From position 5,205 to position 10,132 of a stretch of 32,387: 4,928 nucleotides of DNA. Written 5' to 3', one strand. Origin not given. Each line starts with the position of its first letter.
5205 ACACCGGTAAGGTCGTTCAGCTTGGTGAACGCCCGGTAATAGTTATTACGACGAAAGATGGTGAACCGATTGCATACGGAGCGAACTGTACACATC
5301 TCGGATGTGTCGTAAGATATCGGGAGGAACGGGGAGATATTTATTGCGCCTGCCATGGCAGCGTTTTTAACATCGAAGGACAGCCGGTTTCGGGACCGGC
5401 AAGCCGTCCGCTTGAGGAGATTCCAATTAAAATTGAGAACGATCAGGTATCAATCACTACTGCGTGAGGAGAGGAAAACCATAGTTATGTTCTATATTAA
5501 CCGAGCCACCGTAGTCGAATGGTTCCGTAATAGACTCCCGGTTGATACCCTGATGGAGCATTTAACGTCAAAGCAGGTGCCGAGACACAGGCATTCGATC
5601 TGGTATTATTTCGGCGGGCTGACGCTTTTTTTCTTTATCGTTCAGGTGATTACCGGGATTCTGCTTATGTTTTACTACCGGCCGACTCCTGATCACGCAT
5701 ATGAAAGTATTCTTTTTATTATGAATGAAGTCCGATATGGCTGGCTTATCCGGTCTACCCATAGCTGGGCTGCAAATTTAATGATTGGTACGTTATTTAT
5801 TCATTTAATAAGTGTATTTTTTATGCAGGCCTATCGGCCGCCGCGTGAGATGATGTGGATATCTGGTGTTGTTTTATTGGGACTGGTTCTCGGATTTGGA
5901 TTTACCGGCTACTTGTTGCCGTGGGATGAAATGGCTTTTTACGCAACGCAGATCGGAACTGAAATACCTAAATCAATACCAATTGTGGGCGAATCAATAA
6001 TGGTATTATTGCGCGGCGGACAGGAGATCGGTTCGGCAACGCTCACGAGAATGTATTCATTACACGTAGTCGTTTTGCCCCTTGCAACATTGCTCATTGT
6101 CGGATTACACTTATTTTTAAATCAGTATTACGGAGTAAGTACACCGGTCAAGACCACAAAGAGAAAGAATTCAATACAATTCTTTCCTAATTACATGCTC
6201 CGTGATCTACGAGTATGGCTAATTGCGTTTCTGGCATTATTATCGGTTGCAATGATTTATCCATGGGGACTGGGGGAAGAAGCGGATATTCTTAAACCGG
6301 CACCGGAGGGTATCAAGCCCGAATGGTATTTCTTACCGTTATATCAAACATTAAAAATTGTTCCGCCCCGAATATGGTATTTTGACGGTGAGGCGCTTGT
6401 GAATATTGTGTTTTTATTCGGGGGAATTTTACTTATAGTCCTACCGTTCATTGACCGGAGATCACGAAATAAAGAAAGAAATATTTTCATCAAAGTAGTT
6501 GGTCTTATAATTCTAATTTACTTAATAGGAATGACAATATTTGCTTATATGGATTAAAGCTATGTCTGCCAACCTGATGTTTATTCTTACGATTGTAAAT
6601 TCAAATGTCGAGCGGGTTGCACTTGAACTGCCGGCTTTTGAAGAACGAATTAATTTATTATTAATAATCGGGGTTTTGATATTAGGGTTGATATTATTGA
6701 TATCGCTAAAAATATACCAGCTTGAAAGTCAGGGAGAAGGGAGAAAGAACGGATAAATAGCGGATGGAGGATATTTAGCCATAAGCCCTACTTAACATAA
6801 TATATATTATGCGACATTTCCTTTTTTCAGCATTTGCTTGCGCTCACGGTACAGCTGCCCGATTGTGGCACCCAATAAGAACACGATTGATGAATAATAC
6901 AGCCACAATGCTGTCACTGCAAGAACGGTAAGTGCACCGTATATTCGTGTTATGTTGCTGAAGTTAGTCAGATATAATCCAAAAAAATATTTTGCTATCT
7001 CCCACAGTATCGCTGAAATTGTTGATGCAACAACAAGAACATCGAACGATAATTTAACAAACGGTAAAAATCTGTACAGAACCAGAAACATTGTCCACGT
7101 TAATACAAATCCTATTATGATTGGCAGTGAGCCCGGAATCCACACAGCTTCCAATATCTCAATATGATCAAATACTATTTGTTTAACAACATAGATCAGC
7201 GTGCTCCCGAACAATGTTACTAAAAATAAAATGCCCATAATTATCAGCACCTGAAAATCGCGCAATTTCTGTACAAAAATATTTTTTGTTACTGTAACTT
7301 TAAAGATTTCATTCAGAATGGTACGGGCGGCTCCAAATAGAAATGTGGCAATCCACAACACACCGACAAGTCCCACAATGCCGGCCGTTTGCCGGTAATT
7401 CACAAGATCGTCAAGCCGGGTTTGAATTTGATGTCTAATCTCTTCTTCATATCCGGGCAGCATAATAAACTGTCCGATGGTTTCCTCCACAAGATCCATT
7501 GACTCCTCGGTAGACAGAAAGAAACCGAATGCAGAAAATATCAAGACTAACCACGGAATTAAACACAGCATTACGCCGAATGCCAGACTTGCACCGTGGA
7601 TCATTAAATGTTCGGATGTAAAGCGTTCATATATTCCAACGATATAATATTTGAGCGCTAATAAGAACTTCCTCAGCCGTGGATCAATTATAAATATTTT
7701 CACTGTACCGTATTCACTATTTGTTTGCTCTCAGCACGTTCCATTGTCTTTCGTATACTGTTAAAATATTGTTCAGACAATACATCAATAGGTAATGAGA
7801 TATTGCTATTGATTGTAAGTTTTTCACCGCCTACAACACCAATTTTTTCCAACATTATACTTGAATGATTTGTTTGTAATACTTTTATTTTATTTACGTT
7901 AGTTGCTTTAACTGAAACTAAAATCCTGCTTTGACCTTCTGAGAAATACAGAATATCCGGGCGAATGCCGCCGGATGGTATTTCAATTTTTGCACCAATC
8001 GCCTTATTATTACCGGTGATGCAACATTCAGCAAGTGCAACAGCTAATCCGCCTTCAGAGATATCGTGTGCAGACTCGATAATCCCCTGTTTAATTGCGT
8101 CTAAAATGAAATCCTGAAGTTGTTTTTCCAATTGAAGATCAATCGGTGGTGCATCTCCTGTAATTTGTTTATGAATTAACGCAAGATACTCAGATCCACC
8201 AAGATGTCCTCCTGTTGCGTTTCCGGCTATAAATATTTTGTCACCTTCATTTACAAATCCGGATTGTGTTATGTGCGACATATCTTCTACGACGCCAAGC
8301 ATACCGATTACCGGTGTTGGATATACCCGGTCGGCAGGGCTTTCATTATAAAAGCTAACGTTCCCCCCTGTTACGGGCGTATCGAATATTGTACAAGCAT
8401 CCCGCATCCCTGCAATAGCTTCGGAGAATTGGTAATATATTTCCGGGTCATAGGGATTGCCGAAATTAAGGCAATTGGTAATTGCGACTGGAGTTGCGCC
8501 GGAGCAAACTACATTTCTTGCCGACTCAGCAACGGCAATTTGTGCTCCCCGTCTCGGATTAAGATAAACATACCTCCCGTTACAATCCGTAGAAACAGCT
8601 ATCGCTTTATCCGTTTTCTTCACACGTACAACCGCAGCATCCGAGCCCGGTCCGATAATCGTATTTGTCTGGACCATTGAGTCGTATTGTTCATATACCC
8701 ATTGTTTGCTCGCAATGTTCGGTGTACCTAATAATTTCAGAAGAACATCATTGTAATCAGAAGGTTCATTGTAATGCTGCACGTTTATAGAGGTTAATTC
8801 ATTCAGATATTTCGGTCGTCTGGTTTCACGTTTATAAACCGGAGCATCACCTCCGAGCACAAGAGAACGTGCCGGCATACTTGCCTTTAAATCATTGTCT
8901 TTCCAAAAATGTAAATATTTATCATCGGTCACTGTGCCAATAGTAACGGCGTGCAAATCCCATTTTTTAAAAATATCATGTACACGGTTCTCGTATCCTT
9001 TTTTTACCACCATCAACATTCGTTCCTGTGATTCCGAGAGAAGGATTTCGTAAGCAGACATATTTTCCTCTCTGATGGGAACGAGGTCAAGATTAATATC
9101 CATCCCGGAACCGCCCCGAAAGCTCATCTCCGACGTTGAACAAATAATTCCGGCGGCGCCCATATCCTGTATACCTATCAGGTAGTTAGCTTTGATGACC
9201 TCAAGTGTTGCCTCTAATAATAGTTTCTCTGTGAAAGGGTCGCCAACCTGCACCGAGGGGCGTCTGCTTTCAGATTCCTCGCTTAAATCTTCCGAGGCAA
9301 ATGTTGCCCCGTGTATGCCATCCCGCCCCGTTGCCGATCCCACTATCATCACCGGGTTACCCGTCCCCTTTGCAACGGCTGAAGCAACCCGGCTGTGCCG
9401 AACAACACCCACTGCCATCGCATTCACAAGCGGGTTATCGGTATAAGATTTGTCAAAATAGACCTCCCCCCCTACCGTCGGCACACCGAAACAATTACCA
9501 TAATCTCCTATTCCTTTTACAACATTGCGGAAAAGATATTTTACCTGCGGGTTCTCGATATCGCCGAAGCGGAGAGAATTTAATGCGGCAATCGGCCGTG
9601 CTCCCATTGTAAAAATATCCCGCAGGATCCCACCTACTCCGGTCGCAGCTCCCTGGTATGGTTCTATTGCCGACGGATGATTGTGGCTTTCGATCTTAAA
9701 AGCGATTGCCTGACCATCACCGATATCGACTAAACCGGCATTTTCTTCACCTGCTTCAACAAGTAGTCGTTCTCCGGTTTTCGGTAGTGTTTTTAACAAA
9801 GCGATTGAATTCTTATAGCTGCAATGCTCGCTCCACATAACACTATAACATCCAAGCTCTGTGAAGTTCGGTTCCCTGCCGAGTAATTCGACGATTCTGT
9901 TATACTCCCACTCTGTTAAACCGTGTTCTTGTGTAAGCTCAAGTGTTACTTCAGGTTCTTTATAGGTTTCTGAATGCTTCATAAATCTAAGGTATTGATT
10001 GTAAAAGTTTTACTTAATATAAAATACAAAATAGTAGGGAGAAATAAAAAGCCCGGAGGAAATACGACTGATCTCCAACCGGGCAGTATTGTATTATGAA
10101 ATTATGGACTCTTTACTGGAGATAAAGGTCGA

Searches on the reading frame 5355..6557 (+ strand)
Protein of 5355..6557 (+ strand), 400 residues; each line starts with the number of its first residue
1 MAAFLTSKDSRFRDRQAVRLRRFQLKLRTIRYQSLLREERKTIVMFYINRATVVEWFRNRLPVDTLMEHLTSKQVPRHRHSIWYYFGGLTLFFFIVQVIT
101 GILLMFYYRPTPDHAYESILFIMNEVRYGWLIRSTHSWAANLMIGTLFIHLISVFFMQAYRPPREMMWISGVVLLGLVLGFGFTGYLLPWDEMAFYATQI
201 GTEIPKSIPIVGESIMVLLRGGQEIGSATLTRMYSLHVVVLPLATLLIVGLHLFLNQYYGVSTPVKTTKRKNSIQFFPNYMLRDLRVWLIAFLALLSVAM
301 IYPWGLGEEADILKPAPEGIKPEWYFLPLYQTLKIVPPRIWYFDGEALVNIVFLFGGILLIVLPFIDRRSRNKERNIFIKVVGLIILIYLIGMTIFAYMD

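Call 109: search_protein_families(library=pfam, proteins=[window:5355-6557:+], max_evalue=0.00001)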
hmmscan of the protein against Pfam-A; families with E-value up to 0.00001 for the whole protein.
window:5355-6557:+ (400 aa): 3 families
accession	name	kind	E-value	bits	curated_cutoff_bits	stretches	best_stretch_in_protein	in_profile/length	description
PF00033.24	Cytochrome_B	-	3.9e-53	180.6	27.2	1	72-258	3-187/189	Cytochrome b/b6/petB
PF13631.11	Cytochrom_B_N_2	-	1.4e-41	142.8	27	1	142-304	2-164/169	Cytochrome b(N-terminal)/b6/petB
PF00032.22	Cytochrom_B_C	-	1e-08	35.8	20.7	1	316-395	7-80/102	Cytochrome b(C-terminal)/b6/petD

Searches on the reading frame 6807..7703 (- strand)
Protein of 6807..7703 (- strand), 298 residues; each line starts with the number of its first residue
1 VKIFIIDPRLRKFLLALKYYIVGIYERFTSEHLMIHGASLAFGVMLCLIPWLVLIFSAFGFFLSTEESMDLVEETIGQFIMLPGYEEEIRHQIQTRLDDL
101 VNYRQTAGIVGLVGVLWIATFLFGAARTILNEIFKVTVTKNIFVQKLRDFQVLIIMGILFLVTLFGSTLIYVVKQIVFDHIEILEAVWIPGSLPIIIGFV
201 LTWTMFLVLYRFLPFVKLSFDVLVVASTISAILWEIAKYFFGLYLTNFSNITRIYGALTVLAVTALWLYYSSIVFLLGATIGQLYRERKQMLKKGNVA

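Call 109: search_protein_families(library=pfam, proteins=[window:6807-7703:-], max_evalue=0.00001)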
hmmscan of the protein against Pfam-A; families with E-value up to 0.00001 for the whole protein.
window:6807-7703:- (298 aa): 1 family
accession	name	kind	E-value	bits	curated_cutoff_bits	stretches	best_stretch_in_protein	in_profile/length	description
PF03631.20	Virul_fac_BrkB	-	2.6e-46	158.8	33.7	1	32-288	4-258/259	Virulence factor BrkB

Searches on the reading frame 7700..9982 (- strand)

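Call 109: search_protein_families(library=pfam, proteins=[window:7700-9982:-], max_evalue=0.00001)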
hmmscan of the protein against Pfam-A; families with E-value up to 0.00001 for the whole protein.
window:7700-9982:- (760 aa): 3 families
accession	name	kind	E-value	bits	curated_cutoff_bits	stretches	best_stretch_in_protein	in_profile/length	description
PF00586.29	AIRS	-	1.1e-61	206.6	24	2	80-194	2-112/112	AIR synthase related protein, N-terminal domain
PF02769.27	AIRS_C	-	1.3e-50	172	23.1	2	207-356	2-150/156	AIR synthase related protein, C-terminal domain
PF18072.6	FGAR-AT_linker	-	3.1e-15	56.9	26.6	1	16-57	6-50/50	Formylglycinamide ribonucleotide amidotransferase linker domain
